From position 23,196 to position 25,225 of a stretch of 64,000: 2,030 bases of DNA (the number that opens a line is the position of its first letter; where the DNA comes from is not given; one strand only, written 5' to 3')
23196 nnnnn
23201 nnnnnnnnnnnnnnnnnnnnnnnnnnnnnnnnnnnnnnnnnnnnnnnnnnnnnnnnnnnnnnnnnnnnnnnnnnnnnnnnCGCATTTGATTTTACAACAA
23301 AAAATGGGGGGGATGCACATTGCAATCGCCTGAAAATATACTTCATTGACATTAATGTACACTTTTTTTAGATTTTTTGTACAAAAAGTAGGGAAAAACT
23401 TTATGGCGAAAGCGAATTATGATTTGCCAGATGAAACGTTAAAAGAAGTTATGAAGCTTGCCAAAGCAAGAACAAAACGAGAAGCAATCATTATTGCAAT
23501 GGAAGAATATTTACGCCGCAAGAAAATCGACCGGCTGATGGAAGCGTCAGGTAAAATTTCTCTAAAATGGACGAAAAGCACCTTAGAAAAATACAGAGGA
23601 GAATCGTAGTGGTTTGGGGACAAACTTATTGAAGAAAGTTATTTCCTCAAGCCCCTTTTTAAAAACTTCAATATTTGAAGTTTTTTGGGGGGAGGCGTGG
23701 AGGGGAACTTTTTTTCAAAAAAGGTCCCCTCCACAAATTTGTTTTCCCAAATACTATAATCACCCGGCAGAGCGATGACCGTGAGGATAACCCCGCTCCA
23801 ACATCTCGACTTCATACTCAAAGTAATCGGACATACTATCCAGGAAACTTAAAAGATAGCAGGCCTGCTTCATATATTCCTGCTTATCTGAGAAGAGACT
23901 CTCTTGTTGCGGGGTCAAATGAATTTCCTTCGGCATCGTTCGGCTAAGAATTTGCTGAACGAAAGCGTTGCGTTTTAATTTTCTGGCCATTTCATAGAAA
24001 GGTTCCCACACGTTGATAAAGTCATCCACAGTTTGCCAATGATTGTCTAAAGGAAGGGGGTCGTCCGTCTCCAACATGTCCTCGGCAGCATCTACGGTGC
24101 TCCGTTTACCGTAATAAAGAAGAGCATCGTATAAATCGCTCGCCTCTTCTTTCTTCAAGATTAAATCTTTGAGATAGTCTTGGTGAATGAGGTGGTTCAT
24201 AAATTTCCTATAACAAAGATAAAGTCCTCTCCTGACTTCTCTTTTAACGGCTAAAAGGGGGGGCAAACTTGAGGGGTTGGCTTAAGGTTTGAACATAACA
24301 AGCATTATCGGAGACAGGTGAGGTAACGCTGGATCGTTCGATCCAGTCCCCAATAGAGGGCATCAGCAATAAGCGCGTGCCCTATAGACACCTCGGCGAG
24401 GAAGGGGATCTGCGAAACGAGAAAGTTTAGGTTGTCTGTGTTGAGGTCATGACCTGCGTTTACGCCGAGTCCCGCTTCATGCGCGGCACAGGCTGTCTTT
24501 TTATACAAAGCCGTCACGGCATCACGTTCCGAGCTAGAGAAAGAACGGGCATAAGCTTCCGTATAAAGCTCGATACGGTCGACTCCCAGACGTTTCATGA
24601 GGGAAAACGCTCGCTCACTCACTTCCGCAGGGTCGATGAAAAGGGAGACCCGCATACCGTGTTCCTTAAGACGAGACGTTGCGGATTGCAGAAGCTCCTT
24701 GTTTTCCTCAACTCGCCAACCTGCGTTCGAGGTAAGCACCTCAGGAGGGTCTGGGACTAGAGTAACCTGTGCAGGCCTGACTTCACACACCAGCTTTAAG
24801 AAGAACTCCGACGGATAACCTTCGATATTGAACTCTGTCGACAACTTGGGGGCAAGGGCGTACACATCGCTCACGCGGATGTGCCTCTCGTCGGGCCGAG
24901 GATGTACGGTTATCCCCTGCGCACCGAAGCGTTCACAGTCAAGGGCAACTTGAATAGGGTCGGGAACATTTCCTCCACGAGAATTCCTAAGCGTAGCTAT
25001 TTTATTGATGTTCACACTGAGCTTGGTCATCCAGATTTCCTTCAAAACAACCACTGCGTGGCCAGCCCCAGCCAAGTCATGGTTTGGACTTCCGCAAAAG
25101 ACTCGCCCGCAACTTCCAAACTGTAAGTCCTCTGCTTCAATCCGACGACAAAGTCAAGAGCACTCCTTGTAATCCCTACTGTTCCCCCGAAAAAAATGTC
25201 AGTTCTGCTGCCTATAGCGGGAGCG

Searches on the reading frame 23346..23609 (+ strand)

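Call 3: search_protein_families(library=pfam, proteins=[window:23346-23609:+], max_evalue=0.01)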
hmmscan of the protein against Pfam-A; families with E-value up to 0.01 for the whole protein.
window:23346-23609:+ (87 aa): 1 family
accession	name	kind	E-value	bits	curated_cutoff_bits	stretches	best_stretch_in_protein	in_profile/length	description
PF09957.15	VapB_antitoxin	-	5.8e-07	29.7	23.4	1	26-62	6-42/47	Bacterial antitoxin of type II TA system, VapB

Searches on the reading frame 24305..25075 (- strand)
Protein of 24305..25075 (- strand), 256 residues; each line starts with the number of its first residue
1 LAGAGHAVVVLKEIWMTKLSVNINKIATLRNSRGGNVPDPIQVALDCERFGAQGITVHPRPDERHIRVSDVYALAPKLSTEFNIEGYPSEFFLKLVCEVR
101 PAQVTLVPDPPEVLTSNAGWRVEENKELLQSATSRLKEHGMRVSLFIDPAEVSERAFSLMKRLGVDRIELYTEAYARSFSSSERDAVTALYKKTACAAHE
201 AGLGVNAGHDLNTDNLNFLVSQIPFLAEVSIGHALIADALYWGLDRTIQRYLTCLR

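Call 69: search_protein_families(library=pfam, proteins=[window:24305-25075:-], max_evalue=0.001)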
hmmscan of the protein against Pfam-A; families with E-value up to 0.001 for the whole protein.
window:24305-25075:- (256 aa): 1 family
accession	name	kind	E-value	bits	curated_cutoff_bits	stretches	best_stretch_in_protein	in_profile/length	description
PF03740.19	PdxJ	-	2.6e-87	292.2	24.5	1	18-254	1-233/234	Pyridoxal phosphate biosynthesis protein PdxJ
